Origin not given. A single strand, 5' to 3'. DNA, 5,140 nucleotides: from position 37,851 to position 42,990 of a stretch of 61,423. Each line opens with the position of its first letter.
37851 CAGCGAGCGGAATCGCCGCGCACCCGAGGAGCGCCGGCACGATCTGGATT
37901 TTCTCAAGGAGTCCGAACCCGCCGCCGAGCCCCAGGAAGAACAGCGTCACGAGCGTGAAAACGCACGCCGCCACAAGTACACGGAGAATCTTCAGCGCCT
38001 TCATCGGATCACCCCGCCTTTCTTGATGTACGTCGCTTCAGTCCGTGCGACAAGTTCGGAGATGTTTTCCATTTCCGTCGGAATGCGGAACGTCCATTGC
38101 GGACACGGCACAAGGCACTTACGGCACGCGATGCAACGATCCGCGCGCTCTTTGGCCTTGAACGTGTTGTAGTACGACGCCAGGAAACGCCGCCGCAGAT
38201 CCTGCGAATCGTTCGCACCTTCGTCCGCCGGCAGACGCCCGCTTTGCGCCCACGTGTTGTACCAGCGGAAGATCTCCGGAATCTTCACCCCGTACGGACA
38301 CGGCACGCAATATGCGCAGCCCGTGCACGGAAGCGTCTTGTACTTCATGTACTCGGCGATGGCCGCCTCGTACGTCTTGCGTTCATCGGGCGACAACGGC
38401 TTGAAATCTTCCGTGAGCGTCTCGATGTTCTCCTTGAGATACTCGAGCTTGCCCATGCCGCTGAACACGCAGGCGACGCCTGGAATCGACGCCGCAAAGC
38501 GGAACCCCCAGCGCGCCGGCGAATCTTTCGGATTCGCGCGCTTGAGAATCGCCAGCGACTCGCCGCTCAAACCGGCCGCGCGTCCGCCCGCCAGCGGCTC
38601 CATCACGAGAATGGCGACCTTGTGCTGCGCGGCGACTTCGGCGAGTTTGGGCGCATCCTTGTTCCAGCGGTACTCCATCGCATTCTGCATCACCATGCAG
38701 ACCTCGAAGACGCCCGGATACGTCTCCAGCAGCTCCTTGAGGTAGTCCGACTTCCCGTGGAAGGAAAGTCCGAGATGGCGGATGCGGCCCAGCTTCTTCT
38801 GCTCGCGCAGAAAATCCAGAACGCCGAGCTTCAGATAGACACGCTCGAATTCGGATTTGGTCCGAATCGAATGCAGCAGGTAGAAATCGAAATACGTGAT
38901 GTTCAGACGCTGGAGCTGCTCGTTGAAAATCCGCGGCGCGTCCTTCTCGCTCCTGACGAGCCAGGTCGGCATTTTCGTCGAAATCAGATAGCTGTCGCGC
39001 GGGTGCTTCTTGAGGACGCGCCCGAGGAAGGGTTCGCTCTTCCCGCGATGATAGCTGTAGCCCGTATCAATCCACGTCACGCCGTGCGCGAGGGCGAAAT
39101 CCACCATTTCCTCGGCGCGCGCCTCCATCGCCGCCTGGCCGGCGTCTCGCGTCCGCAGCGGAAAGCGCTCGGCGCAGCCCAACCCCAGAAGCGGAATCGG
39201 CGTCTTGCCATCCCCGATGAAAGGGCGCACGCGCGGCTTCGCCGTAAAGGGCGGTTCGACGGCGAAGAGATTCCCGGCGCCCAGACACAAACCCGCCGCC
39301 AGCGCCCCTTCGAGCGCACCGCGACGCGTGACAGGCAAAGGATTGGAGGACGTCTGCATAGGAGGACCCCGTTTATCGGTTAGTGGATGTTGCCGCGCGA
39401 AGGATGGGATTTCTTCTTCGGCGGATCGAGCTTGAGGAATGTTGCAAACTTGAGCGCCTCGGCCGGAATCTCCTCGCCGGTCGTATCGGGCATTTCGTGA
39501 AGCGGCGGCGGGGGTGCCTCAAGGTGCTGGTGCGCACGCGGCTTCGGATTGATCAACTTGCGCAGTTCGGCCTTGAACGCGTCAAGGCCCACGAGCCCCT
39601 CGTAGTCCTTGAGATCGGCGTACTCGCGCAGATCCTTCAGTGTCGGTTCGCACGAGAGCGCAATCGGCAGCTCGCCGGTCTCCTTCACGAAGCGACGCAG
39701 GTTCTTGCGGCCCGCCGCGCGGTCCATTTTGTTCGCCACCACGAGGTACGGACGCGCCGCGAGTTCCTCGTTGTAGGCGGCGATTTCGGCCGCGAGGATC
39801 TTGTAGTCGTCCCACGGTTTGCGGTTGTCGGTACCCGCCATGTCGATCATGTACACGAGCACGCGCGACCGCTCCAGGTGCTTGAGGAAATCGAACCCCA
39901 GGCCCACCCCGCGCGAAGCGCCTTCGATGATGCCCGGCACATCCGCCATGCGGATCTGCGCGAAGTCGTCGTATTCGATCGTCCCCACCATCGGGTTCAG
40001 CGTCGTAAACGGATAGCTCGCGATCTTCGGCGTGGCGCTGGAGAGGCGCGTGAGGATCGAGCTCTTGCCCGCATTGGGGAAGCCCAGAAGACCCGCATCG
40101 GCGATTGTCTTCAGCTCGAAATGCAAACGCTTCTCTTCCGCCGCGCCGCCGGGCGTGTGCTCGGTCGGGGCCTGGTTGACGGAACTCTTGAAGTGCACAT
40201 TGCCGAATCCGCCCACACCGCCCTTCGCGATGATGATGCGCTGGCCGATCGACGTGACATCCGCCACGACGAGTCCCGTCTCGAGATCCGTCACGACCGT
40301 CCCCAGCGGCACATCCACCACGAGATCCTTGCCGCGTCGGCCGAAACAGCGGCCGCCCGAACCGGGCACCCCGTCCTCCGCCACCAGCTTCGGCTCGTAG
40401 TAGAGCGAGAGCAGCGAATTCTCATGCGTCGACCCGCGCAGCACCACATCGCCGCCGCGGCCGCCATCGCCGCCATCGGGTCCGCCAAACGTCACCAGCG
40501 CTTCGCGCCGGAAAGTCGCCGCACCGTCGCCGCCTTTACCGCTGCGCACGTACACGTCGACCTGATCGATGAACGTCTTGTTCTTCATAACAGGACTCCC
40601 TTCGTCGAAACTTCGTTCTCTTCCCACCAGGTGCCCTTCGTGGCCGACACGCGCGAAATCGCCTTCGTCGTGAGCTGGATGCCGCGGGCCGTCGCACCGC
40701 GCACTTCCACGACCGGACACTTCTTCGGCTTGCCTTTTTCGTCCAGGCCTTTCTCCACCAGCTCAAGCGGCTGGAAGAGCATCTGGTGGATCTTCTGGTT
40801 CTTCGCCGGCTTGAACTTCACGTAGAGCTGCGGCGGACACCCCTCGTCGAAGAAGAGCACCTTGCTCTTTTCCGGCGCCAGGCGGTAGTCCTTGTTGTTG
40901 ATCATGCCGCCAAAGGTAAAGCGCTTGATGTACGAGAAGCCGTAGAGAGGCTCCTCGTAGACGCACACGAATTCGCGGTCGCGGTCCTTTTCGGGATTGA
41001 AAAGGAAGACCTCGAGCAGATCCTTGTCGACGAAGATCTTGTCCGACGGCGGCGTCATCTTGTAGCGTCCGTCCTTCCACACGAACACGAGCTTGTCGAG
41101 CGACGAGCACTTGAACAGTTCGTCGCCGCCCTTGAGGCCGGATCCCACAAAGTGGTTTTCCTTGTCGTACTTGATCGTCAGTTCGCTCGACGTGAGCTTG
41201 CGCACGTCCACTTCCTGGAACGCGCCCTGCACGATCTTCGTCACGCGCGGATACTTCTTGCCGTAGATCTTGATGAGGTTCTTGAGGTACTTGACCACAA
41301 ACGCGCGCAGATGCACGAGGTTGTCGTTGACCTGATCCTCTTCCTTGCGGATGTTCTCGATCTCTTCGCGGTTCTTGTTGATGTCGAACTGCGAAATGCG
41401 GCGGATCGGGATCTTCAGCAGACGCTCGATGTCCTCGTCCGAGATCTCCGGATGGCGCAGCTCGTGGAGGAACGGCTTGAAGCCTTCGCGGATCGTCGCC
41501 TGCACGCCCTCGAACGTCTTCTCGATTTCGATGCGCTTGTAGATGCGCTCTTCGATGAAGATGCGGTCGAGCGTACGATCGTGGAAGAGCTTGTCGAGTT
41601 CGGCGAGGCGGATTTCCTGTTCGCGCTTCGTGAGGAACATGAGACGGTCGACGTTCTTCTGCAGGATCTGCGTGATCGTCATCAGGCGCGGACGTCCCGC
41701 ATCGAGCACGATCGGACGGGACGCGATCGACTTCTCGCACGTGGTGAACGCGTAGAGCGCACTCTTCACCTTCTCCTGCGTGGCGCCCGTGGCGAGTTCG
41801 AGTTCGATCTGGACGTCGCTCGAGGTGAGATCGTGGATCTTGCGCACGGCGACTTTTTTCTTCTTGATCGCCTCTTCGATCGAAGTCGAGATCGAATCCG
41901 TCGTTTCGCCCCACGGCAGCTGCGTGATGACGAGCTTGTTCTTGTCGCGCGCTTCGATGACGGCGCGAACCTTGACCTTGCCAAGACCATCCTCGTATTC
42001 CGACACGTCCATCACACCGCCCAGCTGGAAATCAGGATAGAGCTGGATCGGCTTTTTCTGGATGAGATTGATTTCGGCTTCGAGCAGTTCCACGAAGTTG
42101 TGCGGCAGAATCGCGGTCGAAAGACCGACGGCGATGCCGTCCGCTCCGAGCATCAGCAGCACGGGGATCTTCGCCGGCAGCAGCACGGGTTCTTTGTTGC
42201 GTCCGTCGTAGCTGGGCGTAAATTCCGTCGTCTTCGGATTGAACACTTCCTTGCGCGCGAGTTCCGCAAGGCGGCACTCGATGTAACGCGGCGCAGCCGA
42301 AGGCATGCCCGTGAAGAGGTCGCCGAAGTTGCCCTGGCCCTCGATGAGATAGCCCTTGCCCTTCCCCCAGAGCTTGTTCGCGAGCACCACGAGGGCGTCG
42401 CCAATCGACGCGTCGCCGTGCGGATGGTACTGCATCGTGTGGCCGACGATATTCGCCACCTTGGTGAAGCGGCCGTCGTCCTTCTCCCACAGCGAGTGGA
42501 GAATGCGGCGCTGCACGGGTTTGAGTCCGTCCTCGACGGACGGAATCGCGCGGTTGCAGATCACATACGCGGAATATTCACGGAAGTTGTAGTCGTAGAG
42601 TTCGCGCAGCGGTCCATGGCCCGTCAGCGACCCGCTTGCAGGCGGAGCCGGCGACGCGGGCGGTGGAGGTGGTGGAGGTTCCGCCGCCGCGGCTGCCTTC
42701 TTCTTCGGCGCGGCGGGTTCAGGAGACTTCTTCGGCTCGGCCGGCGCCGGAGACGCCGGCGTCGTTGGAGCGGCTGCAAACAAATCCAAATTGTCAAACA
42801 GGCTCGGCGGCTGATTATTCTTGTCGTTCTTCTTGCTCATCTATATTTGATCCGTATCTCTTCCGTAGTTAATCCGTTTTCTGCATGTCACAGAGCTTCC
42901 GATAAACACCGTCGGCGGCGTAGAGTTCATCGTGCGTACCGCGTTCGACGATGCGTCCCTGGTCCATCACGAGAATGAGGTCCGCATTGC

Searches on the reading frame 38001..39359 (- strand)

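Call 6: search_protein_families(library=pfam, proteins=[window:38001-39359:-], max_evalue=0.01)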
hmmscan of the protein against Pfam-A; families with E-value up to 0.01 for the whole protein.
window:38001-39359:- (452 aa): 9 families
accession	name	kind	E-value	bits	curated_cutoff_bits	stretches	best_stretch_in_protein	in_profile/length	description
PF00248.27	Aldo_ket_red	-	1.5e-32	113.3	24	1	78-328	17-284/291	Aldo/keto reductase family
PF13187.11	Fer4_9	-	9.2e-06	26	27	1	345-421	2-49/52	4Fe-4S dicluster domain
PF13183.11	Fer4_8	-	2.2e-05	25.3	27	1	344-421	4-66/68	4Fe-4S dicluster domain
PF13534.11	Fer4_17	-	4.1e-05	24.5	22.2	1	345-421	2-58/61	4Fe-4S dicluster domain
PF14697.11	Fer4_21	-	6.7e-05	23.4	35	0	403-420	35-52/59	4Fe-4S dicluster domain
PF12838.12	Fer4_7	-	0.00013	22.7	27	0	408-425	1-18/52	4Fe-4S dicluster domain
PF12797.12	Fer4_2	-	0.0031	17.8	24.5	0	406-420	7-21/22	4Fe-4S binding domain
PF13484.11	Fer4_16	-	0.0065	17.7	30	0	408-432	1-26/66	4Fe-4S double cluster binding domain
PF14691.11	Fer4_20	-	0.0093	16.2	25.8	0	394-436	9-52/113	Dihydroprymidine dehydrogenase domain II, 4Fe-4S cluster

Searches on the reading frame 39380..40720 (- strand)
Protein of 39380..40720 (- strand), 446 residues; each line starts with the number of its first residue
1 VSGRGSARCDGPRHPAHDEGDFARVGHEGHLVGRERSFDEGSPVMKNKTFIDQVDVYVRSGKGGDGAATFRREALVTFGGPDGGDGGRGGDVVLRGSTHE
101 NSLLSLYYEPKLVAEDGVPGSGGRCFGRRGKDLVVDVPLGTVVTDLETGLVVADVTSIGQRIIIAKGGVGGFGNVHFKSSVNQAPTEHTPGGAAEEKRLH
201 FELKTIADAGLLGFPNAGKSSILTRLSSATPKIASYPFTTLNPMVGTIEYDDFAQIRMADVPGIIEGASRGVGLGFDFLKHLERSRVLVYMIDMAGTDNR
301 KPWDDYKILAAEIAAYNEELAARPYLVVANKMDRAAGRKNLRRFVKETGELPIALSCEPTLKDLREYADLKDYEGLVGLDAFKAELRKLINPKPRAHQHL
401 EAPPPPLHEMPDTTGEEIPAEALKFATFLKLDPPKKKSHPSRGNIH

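Call 6: search_protein_families(library=pfam, proteins=[window:39380-40720:-], max_evalue=0.01)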
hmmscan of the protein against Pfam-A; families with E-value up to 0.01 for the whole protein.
window:39380-40720:- (446 aa): 4 families
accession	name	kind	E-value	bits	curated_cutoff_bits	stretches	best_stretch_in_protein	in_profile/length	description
PF01018.28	GTP1_OBG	-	1.4e-52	177.9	27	1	51-205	1-155/155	GTP1/OBG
PF01926.29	MMR_HSR1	-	1.2e-22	80.6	21.9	1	209-331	2-113/113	50S ribosome-binding GTPase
PF02421.24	FeoB_N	-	1.2e-07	31.9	27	1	210-264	4-57/156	Ferrous iron transport protein B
PF00025.27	Arf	-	0.0021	18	22.3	1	211-336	19-129/174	ADP-ribosylation factor family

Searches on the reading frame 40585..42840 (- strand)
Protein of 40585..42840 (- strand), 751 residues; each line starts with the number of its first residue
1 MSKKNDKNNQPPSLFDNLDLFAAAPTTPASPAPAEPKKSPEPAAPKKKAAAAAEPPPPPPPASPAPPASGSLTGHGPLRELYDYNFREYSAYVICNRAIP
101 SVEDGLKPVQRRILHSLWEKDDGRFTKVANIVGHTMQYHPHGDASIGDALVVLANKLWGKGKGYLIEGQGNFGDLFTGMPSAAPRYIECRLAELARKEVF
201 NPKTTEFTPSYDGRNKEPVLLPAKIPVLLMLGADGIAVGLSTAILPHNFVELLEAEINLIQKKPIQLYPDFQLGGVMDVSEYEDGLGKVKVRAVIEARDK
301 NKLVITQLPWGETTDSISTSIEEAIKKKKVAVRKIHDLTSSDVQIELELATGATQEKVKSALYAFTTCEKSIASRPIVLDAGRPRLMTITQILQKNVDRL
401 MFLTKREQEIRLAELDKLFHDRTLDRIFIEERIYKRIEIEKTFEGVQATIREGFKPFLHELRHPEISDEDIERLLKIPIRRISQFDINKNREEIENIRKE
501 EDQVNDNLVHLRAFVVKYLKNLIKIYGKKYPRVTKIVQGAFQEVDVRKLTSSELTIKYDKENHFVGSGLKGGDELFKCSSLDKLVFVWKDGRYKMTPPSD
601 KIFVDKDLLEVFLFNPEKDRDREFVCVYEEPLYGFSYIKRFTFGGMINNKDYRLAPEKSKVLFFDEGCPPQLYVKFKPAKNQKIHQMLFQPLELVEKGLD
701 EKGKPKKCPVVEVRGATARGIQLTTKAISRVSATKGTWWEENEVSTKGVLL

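Call 26: search_protein_families(library=pfam, proteins=[window:40585-42840:-], max_evalue=0.00001)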
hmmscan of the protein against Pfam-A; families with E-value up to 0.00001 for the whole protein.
window:40585-42840:- (751 aa): 1 family
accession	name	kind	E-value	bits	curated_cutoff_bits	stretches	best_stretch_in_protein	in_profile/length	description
PF00521.26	DNA_topoisoIV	-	1.8e-102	343.8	31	1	97-513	1-425/432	DNA gyrase/topoisomerase IV, subunit A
